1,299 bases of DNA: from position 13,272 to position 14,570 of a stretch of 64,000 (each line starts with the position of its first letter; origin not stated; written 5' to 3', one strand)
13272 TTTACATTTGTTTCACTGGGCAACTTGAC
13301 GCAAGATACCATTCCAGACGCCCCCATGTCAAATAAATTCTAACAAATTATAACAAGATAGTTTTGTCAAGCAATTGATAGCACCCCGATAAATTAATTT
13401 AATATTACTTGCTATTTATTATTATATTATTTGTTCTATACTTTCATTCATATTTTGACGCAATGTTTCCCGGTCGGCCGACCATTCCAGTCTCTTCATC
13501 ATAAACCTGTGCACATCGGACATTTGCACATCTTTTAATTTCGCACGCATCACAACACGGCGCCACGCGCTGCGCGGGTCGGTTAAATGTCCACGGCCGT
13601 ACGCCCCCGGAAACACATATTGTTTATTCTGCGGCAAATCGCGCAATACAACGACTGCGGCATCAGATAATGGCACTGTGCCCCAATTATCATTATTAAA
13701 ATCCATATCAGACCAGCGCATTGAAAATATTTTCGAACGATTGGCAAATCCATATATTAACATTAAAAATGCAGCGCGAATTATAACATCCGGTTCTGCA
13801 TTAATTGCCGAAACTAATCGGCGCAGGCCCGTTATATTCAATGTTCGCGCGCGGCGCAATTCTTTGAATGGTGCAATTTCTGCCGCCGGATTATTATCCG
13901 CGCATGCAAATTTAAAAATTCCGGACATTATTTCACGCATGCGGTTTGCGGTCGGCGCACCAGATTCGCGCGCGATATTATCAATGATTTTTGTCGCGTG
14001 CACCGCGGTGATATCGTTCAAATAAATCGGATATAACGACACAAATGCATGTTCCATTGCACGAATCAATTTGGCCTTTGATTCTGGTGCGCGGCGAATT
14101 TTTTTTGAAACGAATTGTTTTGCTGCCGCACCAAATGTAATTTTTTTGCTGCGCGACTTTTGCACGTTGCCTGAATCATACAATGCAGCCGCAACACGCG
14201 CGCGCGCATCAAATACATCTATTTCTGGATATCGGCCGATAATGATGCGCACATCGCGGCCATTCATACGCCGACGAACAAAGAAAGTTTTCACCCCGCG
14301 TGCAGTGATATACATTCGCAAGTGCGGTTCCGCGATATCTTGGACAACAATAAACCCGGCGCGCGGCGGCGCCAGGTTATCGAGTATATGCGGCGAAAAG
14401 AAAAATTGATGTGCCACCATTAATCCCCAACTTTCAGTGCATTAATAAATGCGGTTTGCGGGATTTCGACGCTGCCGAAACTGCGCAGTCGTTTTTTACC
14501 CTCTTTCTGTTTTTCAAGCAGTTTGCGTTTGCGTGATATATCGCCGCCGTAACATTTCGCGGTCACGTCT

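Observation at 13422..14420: Truncated P4-type integrase homolog translationally coupled to lepA, with no island or tRNA target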

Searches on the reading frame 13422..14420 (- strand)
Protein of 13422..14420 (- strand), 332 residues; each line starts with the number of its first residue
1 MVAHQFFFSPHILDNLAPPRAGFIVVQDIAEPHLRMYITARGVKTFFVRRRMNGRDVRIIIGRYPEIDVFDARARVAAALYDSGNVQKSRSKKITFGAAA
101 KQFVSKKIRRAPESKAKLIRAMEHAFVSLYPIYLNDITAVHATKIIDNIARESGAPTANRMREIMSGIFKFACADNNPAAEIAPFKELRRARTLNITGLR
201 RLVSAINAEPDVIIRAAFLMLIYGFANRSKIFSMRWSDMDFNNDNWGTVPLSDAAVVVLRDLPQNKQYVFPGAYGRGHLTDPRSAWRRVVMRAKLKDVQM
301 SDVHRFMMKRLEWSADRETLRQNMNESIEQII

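Call 4: search_protein_families(library=pfam, proteins=[window:13422-14420:-], max_evalue=1)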
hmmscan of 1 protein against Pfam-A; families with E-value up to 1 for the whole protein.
window:13422-14420:- (332 aa): 3 families
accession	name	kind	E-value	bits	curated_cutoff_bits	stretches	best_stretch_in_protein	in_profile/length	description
PF22022.2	Phage_int_M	-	2.7e-07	31.2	27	1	96-176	1-83/96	Phage integrase central domain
PF13356.12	Arm-DNA-bind_3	-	2e-05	25.1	27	1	34-80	23-67/83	Arm DNA-binding domain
PF00589.27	Phage_integrase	-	0.00017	21.8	27.1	1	199-296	8-124/172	Phage integrase family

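Call 5: search_protein_families(library=ncbifam, proteins=[window:13422-14420:-], max_evalue=1)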
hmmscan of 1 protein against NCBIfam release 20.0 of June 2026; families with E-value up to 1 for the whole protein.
window:13422-14420:- (332 aa): 0 families

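Call 6: search_solved_structures(query=window:13422-14420:-, max_evalue=1, show_alignments=2)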
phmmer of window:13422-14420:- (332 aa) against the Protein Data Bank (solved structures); distinct sequences matched with E-value up to 1: 2.
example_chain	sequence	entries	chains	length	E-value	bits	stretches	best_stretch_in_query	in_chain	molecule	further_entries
3jtz_A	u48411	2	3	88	0.02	17.4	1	34-75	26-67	Integrase | CP4-like integrase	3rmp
8a6t_A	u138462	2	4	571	0.07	15.6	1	85-156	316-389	Electron bifurcating hydrogenase subunit HydA1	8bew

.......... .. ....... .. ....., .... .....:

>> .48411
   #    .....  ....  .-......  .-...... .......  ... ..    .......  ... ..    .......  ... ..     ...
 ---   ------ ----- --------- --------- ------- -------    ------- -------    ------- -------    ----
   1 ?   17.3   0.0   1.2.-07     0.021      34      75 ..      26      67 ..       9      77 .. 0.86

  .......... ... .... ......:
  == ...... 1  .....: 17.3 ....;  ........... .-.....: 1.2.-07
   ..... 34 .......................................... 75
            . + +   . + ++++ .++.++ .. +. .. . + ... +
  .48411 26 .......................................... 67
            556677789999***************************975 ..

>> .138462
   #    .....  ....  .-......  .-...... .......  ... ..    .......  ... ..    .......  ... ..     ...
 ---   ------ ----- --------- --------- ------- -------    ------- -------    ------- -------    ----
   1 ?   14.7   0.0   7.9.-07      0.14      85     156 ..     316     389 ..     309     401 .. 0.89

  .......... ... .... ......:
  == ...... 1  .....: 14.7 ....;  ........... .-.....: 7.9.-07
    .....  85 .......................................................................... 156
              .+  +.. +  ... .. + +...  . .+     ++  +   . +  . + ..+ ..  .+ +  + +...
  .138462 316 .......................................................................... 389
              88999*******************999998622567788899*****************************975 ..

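Call 7: find_homologous_proteins(query=window:13422-14420:-, max_evalue=0.001)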
Query window:13422-14420:- (332 aa): 328 proteins with E <= 0.001 among 4854 candidates; the best 120 are listed.
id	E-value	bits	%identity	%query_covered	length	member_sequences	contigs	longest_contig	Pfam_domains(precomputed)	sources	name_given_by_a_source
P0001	3.2e-217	738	100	100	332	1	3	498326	PF22022.3,PF13356.13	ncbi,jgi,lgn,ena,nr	ncbi:MAG: hypothetical protein FWE52_03965 [Alphaproteobacteria bacterium]|nr:hypothetical protein [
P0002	1.4e-133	463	62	100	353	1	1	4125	PF22022.3,PF13356.13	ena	-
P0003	1.5e-129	450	61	99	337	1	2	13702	PF22022.3,PF13356.13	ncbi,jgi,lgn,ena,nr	ncbi:MAG: integrase family protein [Proteobacteria bacterium]|nr:integrase family protein [Pseudomon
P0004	4.3e-125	435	59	99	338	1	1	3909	PF22022.3,PF13356.13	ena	-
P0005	1.5e-124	433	56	99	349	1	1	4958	PF22022.3,PF13356.13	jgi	jgi:integrase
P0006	1.1e-120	421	58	100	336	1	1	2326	PF22022.3,PF13356.13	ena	-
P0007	1.3e-120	420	59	99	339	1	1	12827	PF22022.3,PF13356.13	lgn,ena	-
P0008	2.0e-119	417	56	99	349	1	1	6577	PF22022.3,PF13356.13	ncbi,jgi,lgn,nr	ncbi:MAG: integrase family protein [Rickettsiales bacterium]|jgi:integrase|nr:integrase family prote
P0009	6.6e-119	415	57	100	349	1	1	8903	PF22022.3,PF13356.13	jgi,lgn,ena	-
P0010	1.5e-117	410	58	99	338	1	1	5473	PF22022.3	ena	-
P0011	2.8e-117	410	56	99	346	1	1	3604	PF22022.3,PF13356.13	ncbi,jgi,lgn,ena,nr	ncbi:MAG: hypothetical protein FWG18_03275 [Alphaproteobacteria bacterium]|nr:hypothetical protein [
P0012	1.5e-115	404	56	99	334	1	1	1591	PF22022.3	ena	-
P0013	1.6e-115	404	57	100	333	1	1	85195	PF22022.3,PF13356.13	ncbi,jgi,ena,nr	ncbi:MAG: Arm DNA-binding domain-containing protein [Alphaproteobacteria bacterium]|nr:Arm DNA-bindi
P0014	4.9e-115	402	56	100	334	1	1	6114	PF22022.3,PF13356.13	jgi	-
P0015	6.5e-112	392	56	100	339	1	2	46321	PF22022.3,PF13356.13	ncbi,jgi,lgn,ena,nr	ncbi:MAG: integrase family protein [Alphaproteobacteria bacterium]|nr:integrase family protein [Alph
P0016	1.2e-110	388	54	100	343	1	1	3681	PF22022.3,PF13356.13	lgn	-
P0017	6.2e-109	382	54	99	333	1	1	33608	PF22022.3,PF13356.13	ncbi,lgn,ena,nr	ncbi:MAG: integrase family protein [Alphaproteobacteria bacterium]|nr:integrase family protein [Alph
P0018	1.4e-106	374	55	100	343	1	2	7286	PF22022.3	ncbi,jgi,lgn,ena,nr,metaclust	ncbi:MAG: integrase family protein [Proteobacteria bacterium]|nr:integrase family protein [Pseudomon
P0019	3.4e-106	373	53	100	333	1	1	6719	PF22022.3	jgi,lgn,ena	-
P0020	7.8e-105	369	53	100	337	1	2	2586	PF22022.3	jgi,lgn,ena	-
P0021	2.4e-102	360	52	100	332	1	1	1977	PF22022.3,PF13356.13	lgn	-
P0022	7.2e-102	359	51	100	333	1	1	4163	PF22022.3,PF13356.13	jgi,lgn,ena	-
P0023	4.4e-101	356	51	99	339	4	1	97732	PF22022.3,PF13356.13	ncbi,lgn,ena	-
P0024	2.0e-100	354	50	99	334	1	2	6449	PF22022.3,PF13356.13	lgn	-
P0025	1.9e-99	351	50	100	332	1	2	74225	PF22022.3,PF13356.13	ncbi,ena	-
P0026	2.6e-99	351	50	100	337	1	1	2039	PF22022.3,PF13356.13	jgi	jgi:integrase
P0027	5.3e-99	349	51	99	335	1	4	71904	PF22022.3,PF13356.13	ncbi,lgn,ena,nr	ncbi:MAG: integrase family protein [Alphaproteobacteria bacterium]|nr:integrase family protein [Alph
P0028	7.6e-99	349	50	100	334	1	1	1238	PF22022.3,PF13356.13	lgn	-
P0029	1.2e-98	348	50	100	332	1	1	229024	PF14659.13,PF22022.3,PF13356.13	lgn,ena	-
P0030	2.1e-98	348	51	100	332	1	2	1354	PF22022.3,PF13356.13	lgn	-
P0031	3.2e-98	347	51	99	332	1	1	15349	PF14659.13,PF22022.3,PF13356.13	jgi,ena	-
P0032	3.3e-98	347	49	99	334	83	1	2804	PF22022.3,PF13356.13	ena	-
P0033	5.0e-98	346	50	99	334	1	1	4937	PF22022.3,PF13356.13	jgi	jgi:integrase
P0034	6.4e-98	346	50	100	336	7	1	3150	PF22022.3,PF13356.13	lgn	-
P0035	7.8e-98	346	49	100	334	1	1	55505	PF22022.3,PF13356.13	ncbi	-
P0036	1.0e-97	345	50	100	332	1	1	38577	PF22022.3,PF13356.13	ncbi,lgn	-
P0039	1.7e-97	345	49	100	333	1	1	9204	PF22022.3,PF13356.13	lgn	-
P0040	2.4e-97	344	50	100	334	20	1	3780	PF22022.3,PF13356.13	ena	-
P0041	3.4e-97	344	50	100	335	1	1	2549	PF22022.3,PF13356.13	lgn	-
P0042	3.5e-97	344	49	100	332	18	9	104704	PF22022.3,PF13356.13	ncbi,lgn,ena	-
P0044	4.3e-97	343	49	100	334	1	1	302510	PF22022.3,PF13356.13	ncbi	-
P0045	4.9e-97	343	49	99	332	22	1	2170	PF22022.3,PF13356.13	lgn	-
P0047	6.3e-97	343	50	100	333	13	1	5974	PF22022.3,PF13356.13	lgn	-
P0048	7.1e-97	342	49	100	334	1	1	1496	PF22022.3,PF13356.13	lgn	-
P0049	9.4e-97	342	48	100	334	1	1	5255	PF22022.3,PF13356.13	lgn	-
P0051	2.0e-96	341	51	100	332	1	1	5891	PF22022.3,PF13356.13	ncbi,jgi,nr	ncbi:MAG: integrase arm-type DNA-binding domain-containing protein [Rickettsiales bacterium]|jgi:int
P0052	2.2e-96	341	49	99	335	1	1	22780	PF22022.3,PF13356.13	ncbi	-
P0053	2.3e-96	341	49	100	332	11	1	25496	PF14659.13,PF22022.3,PF13356.13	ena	-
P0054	2.9e-96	341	50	100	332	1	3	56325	PF22022.3,PF13356.13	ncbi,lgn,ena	-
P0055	3.3e-96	340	50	98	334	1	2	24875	PF22022.3,PF13356.13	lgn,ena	-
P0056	4.9e-96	340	50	100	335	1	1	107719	PF22022.3,PF13356.13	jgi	-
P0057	7.0e-96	339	48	99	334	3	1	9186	PF22022.3,PF13356.13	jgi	-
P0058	7.5e-96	339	49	100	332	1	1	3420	PF22022.3,PF13356.13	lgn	-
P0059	9.5e-96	339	47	100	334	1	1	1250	PF22022.3,PF13356.13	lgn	-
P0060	9.8e-96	339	50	98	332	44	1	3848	PF14659.13,PF22022.3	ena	-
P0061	9.9e-96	339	49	99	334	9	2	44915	PF22022.3,PF13356.13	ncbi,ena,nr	ncbi:MAG: integrase family protein [Alphaproteobacteria bacterium]|nr:integrase family protein [Alph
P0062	1.2e-95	339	51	100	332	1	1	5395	PF22022.3,PF13356.13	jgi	jgi:integrase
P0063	1.2e-95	338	49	100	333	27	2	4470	PF14659.13,PF22022.3,PF13356.13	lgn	-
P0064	1.4e-95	338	48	100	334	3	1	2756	PF22022.3,PF13356.13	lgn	-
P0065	1.4e-95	338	50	100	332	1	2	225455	PF22022.3,PF13356.13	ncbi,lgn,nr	ncbi:MAG: integrase family protein [Alphaproteobacteria bacterium]|nr:integrase family protein [Alph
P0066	1.6e-95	338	50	98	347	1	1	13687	PF22022.3,PF13356.13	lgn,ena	-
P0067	1.9e-95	338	49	100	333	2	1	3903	PF14659.13,PF22022.3,PF13356.13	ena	-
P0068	2.2e-95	338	50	100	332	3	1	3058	PF22022.3,PF13356.13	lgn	-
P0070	3.0e-95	337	51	99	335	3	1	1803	PF22022.3,PF13356.13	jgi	jgi:integrase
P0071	3.4e-95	337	49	100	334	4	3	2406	PF14659.13,PF22022.3,PF13356.13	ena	-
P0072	3.8e-95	337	49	99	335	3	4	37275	PF14659.13,PF22022.3,PF13356.13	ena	-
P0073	4.1e-95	337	50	99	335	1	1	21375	PF22022.3,PF13356.13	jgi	-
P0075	5.1e-95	336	49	99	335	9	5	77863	PF14659.13,PF22022.3,PF13356.13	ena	-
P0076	5.2e-95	336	49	99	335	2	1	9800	PF22022.3,PF13356.13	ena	-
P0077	5.7e-95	336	50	100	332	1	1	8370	PF22022.3,PF13356.13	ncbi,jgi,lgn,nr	ncbi:MAG: integrase arm-type DNA-binding domain-containing protein [Rickettsiales bacterium]|jgi:int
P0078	5.7e-95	336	50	99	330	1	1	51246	PF22022.3,PF13356.13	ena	-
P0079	5.8e-95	336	48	99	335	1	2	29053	PF22022.3,PF13356.13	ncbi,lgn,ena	-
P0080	6.6e-95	336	49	100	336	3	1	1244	PF22022.3,PF13356.13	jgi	jgi:integrase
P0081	7.4e-95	336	49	99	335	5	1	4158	PF22022.3,PF13356.13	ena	-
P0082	1.1e-94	335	48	100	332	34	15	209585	PF22022.3,PF13356.13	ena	-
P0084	1.2e-94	335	49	99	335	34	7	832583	PF22022.3,PF13356.13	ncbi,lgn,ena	-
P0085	1.5e-94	335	49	100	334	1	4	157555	PF22022.3,PF13356.13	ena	-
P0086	1.5e-94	335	49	100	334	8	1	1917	PF22022.3,PF13356.13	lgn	-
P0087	1.5e-94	335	48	100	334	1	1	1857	PF22022.3,PF13356.13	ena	-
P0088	1.8e-94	335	48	100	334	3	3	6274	PF22022.3,PF13356.13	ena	-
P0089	1.8e-94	335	49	100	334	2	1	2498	PF22022.3,PF13356.13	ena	-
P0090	1.9e-94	335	48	100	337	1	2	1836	PF22022.3,PF13356.13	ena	-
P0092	2.0e-94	334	48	100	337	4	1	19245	PF22022.3,PF13356.13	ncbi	-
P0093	2.7e-94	334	49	99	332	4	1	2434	PF22022.3,PF13356.13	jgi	-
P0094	3.1e-94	334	49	100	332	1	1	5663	PF22022.3,PF13356.13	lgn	-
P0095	3.2e-94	334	47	99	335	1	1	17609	PF22022.3,PF13356.13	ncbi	-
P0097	3.6e-94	334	48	99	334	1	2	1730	PF22022.3,PF13356.13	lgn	-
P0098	3.7e-94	334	48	100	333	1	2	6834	PF22022.3,PF13356.13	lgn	-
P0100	4.7e-94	333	49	100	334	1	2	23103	PF14659.13,PF22022.3,PF13356.13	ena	-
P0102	4.9e-94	333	49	100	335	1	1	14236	PF22022.3,PF13356.13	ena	-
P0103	5.4e-94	333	50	99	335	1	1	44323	PF22022.3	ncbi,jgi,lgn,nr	ncbi:MAG: integrase family protein [Rickettsiales bacterium]|jgi:hypothetical protein|nr:integrase f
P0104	5.6e-94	333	48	100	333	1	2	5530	PF22022.3,PF13356.13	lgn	-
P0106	5.7e-94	333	49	99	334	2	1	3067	PF22022.3,PF13356.13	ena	-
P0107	6.0e-94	333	49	100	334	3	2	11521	PF22022.3,PF13356.13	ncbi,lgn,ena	-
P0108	6.2e-94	333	48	100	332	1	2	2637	PF14659.13,PF22022.3,PF13356.13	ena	-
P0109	7.5e-94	333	48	100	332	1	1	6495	PF22022.3,PF13356.13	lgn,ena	-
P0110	7.7e-94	333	49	100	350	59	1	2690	PF22022.3,PF13356.13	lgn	-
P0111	8.5e-94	332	48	99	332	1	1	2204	PF22022.3,PF13356.13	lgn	-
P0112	8.5e-94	332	50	100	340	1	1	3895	PF22022.3,PF13356.13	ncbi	-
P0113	1.1e-93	332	50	99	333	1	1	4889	PF22022.3,PF13356.13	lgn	-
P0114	1.1e-93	332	47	100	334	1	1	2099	PF22022.3,PF13356.13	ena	-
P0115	1.1e-93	332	49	100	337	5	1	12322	PF14659.13,PF22022.3,PF13356.13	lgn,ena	-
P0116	1.3e-93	332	47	99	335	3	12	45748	PF22022.3,PF13356.13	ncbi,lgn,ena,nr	ncbi:MAG: integrase family protein [Alphaproteobacteria bacterium]|nr:integrase family protein [Alph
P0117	1.4e-93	332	49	99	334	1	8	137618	PF22022.3,PF13356.13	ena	-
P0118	1.4e-93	332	47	100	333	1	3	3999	PF22022.3,PF13356.13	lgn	-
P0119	1.5e-93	332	49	100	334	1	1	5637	PF22022.3,PF13356.13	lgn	-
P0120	1.6e-93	332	48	100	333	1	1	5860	PF14659.13,PF22022.3,PF13356.13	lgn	-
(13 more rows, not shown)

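Call 10: find_encoding_contigs(protein=P0084, flank=6000, max_places=3)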
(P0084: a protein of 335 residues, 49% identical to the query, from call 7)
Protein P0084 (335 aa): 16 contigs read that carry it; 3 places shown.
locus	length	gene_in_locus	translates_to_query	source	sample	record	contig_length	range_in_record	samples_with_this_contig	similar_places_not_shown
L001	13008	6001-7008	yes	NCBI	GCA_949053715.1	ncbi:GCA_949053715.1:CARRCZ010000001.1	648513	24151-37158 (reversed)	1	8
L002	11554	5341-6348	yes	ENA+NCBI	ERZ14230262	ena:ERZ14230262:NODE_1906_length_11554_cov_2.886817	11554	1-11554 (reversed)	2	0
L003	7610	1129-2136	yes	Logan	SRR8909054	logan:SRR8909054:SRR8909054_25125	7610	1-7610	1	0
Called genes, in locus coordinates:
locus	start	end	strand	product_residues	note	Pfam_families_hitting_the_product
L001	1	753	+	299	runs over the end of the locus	-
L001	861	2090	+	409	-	-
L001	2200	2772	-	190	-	PF09335:VTT_dom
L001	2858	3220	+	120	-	PF02033:RBFA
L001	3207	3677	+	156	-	PF00583:Acetyltransf_1, PF13673:Acetyltransf_10, PF13508:Acetyltransf_7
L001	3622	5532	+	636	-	PF00009:GTP_EFTU, PF03144:GTP_EFTU_D2, PF00679:EFG_C, PF06421:LepA_C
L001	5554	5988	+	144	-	-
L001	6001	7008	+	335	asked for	PF13356:Arm-DNA-bind_3, PF22022:Phage_int_M (weak)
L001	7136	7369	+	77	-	PF00550:PP-binding, PF14573:PP-binding_2 (weak)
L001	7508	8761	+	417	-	PF00109:ketoacyl-synt, PF00108:Thiolase_N (faint), PF02801:Ketoacyl-synt_C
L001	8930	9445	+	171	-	-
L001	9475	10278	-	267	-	-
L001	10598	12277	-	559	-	PF00501:AMP-binding, PF13193:AMP-binding_C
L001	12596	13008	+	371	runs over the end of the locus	PF02618:YceG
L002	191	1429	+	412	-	-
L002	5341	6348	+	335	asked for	PF13356:Arm-DNA-bind_3, PF22022:Phage_int_M (weak)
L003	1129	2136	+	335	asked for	PF13356:Arm-DNA-bind_3, PF22022:Phage_int_M (weak)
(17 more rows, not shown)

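Call 11: find_encoding_contigs(protein=P0044, flank=6000, max_places=2)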
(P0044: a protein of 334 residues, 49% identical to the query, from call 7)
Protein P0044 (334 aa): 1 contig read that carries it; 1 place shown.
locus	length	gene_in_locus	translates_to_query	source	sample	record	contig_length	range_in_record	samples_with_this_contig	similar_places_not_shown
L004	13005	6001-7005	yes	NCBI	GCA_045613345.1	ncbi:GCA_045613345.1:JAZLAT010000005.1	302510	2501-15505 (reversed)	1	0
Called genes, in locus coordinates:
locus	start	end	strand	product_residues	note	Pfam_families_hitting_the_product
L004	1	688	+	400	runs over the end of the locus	-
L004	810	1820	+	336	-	-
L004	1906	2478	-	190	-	PF09335:VTT_dom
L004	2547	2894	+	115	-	PF02033:RBFA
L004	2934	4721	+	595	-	PF00009:GTP_EFTU, PF03144:GTP_EFTU_D2, PF00679:EFG_C, PF06421:LepA_C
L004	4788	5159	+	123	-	-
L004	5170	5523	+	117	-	-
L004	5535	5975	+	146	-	-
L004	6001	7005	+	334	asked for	PF13356:Arm-DNA-bind_3, PF22022:Phage_int_M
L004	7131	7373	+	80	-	PF00550:PP-binding, PF14573:PP-binding_2 (weak)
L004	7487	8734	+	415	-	PF00109:ketoacyl-synt, PF02801:Ketoacyl-synt_C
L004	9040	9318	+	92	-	-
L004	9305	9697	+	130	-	-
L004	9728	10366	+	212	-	-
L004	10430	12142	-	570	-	PF00501:AMP-binding, PF13193:AMP-binding_C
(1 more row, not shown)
